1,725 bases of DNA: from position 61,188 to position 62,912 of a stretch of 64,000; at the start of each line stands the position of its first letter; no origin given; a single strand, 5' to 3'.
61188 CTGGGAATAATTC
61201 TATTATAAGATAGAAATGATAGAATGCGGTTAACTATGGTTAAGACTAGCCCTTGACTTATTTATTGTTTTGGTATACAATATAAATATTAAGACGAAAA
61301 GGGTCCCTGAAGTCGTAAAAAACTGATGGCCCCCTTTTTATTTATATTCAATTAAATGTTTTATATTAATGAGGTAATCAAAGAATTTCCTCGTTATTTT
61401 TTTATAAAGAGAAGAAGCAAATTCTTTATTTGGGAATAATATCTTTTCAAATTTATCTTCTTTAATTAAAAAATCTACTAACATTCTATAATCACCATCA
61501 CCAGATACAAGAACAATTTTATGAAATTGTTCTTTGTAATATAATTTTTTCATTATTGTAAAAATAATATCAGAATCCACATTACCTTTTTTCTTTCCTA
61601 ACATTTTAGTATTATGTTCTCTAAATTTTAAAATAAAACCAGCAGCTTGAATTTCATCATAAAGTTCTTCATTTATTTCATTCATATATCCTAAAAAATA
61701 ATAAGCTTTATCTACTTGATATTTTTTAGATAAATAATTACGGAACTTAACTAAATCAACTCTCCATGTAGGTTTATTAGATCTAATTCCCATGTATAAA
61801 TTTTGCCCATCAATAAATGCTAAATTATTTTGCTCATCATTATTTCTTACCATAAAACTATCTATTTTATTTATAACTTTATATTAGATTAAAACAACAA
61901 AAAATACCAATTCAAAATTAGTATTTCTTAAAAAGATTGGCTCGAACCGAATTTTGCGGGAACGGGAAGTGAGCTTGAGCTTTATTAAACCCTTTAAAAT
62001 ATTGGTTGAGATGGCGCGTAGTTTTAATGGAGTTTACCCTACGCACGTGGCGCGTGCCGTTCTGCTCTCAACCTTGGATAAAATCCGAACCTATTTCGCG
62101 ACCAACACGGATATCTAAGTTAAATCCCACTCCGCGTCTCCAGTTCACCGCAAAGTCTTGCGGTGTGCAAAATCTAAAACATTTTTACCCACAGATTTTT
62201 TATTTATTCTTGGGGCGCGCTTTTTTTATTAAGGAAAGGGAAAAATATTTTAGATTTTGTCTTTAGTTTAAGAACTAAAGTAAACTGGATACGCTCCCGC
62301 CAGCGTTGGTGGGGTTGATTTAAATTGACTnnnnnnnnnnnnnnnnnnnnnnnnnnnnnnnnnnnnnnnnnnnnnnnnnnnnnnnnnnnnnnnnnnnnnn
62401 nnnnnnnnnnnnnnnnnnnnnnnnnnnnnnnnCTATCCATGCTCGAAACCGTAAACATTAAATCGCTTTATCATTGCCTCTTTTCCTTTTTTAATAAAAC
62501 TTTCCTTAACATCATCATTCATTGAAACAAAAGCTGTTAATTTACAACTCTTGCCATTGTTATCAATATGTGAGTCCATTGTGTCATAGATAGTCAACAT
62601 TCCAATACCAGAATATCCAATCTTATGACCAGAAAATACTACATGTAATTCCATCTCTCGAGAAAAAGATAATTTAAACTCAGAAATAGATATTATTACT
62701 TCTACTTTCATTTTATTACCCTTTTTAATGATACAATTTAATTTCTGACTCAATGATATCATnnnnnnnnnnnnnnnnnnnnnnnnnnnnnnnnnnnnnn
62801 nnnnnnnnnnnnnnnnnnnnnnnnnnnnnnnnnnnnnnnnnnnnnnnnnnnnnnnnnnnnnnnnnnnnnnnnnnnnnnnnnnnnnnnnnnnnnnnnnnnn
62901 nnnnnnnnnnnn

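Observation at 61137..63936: Cassette-array-like locus: single minus-strand genes delimited by six copies of a conserved box+hairpin module, next to tRNA-Gln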

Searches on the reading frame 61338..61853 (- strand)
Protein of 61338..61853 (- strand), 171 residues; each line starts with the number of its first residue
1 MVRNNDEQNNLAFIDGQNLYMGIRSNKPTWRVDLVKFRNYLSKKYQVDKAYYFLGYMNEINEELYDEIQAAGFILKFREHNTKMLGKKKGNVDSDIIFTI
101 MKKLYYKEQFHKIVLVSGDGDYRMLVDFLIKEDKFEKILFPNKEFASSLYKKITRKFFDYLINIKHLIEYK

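Call 9: search_protein_families(library=pfam, max_evalue=0.01, proteins=[window:61338-61853:-])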
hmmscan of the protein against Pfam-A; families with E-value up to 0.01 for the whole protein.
window:61338-61853:- (171 aa): 1 family
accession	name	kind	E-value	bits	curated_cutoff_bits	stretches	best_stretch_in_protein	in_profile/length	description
PF01936.24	NYN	-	1.2e-14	55.5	24.2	1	13-154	5-139/145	NYN domain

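Call 19: find_encoding_contigs(protein=window:61338-61853:-, flank=10000, max_places=10)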
Protein window:61338-61853:- (171 aa): no gene with exactly this product is on record in the collection.

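Call 28: search_protein_families(library=padloc, max_evalue=0.01, proteins=[window:61338-61853:-])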
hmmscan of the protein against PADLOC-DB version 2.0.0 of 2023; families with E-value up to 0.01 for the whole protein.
window:61338-61853:- (171 aa): 1 family
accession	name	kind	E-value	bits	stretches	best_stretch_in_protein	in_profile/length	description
PDLC04163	HEC-09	-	0.00019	19.2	0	11-55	5-52/203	-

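Call 30: search_protein_families(library=ncbifam, max_evalue=0.1, proteins=[window:61338-61853:-])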
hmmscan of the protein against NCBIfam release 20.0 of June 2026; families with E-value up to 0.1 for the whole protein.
window:61338-61853:- (171 aa): 0 families

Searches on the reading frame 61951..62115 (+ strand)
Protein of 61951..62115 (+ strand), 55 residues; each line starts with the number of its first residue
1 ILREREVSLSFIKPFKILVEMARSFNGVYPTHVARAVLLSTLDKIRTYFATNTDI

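Call 63: find_homologous_proteins(query=A6, max_evalue=10)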
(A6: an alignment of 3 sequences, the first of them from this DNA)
Query A6 (3 sequences): 65 candidates shared short words with the query, none scored E <= 10.

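Call 97: search_protein_families(library=pfam, max_evalue=10, proteins=[window:61951-62115:+])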
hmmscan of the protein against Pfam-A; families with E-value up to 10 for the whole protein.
seq(55 aa): 0 families

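Call 102: search_protein_representatives(alignment_id=A8)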
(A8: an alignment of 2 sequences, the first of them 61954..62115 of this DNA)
Query: 2 sequences, 54 profile positions. Proteins with E-value up to 0.001 (for the whole library): 1; up to 1e-10: 1; up to 1e-30: 0. The best 1 are listed.
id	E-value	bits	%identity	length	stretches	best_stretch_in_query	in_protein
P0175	6.8e-14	67.6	-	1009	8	18-33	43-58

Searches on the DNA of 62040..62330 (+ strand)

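Call 76: search_dna_similar(query=window:62040-62330:+, collection=plasmids, mode=distant, max_evalue=0.01, max_rows=10)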
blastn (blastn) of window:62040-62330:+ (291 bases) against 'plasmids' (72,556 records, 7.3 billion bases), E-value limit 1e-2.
No match.

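Call 77: search_dna_similar(query=window:62040-62330:+, collection=phages, mode=distant, max_evalue=0.01, max_rows=10)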
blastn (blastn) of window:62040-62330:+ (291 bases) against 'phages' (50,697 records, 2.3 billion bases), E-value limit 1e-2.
No match.
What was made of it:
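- Tried and rejected: BLAST of a junction against plasmids and phages gave nothing (calls 76, 77).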

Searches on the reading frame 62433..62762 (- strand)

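Call 9: search_protein_families(library=pfam, max_evalue=0.01, proteins=[window:62433-62762:-])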
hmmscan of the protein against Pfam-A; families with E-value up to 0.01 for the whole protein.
window:62433-62762:- (109 aa): 0 families

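Call 28: search_protein_families(library=padloc, max_evalue=0.01, proteins=[window:62433-62711:-])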
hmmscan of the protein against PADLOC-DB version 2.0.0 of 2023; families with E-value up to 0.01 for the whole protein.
window:62433-62711:- (92 aa): 0 families

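Call 30: search_protein_families(library=ncbifam, max_evalue=0.1, proteins=[window:62433-62711:-])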
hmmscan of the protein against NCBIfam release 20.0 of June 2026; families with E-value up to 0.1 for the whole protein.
window:62433-62711:- (92 aa): 0 families

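Call 97: search_protein_families(library=pfam, max_evalue=10, proteins=[window:62433-62711:-])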
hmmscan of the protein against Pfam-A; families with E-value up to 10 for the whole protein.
window:62433-62711:- (92 aa): 1 family
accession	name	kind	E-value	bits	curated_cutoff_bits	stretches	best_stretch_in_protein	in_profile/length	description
PF00266.25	Aminotran_5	-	0.077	12.4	21.5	1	24-67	195-239/371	Aminotransferase class-V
